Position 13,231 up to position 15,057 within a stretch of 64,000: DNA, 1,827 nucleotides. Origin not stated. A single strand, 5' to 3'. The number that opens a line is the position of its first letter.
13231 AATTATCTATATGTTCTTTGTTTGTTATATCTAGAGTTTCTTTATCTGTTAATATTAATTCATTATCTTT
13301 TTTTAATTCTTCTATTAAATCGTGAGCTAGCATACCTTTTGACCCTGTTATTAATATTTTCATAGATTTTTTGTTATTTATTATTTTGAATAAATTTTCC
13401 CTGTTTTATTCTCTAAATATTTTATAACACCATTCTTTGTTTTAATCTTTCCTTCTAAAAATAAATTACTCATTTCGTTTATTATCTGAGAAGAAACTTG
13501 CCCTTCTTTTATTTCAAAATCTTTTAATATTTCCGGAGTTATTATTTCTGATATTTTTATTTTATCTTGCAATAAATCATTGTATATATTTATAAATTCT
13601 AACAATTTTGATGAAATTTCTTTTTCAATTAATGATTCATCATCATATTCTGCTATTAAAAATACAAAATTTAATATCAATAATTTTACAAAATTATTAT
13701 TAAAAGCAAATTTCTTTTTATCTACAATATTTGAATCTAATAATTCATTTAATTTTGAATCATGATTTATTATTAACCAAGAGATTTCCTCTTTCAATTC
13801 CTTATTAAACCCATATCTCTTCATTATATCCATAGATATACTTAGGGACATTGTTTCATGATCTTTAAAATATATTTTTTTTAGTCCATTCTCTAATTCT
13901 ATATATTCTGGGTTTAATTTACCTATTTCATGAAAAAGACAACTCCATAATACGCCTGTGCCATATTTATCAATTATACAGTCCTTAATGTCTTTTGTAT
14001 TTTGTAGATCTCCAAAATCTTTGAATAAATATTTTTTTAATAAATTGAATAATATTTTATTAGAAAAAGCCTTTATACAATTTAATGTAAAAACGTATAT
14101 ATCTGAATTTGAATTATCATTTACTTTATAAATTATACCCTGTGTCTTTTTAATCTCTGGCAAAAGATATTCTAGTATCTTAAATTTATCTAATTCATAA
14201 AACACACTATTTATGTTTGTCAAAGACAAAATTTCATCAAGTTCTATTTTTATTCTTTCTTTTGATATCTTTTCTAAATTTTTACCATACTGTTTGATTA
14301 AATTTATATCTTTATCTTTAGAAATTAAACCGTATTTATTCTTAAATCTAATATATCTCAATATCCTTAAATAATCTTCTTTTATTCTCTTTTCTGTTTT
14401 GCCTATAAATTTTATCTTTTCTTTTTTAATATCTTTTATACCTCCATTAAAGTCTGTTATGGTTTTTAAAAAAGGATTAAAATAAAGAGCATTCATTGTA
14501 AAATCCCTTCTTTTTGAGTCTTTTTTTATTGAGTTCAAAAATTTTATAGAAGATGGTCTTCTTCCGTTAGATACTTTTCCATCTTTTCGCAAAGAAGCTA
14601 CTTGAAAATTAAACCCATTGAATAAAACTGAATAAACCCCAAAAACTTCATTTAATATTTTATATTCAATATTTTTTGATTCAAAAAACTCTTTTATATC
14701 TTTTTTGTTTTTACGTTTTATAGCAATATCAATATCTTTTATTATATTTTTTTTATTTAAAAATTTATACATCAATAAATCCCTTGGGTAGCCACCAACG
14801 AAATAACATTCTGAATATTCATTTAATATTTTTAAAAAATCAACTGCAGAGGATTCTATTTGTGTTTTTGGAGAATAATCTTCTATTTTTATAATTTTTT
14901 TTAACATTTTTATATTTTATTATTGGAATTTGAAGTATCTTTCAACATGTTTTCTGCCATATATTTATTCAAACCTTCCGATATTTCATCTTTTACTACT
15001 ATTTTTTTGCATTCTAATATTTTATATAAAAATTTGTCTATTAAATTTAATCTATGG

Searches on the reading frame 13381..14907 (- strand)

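Call 44: search_protein_families(library=ncbifam, proteins=[window:13381-14907:-], max_evalue=0.00001)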
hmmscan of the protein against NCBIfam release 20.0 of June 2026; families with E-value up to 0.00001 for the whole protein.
window:13381-14907:- (508 aa): 6 families
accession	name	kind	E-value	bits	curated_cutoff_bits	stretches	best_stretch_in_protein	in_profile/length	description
NF009814.0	PRK13299.1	equivalog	1.2e-42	146.4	290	1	27-278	16-260/396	CCA tRNA nucleotidyltransferase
TIGR01942.1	pcnB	subfamily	5.4e-30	104.6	305.65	1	14-255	11-244/425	polynucleotide adenylyltransferase PcnB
TIGR02692.1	tRNA_CCA_actino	equivalog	3.3e-24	85.3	438.8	1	32-382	28-342/466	CCA tRNA nucleotidyltransferase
NF008634.1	PRK11623.1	equivalog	1e-18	67.2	702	1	15-255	43-286/469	polynucleotide adenylyltransferase PcnB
NF008137.0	PRK10885.1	equivalog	4.8e-14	52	451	1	126-279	83-237/409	multifunctional CCA addition/repair protein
NF041569.1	A-tRNAntase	equivalog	1.1e-11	43.8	1440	1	34-258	482-701/880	A-adding tRNA nucleotidyltransferase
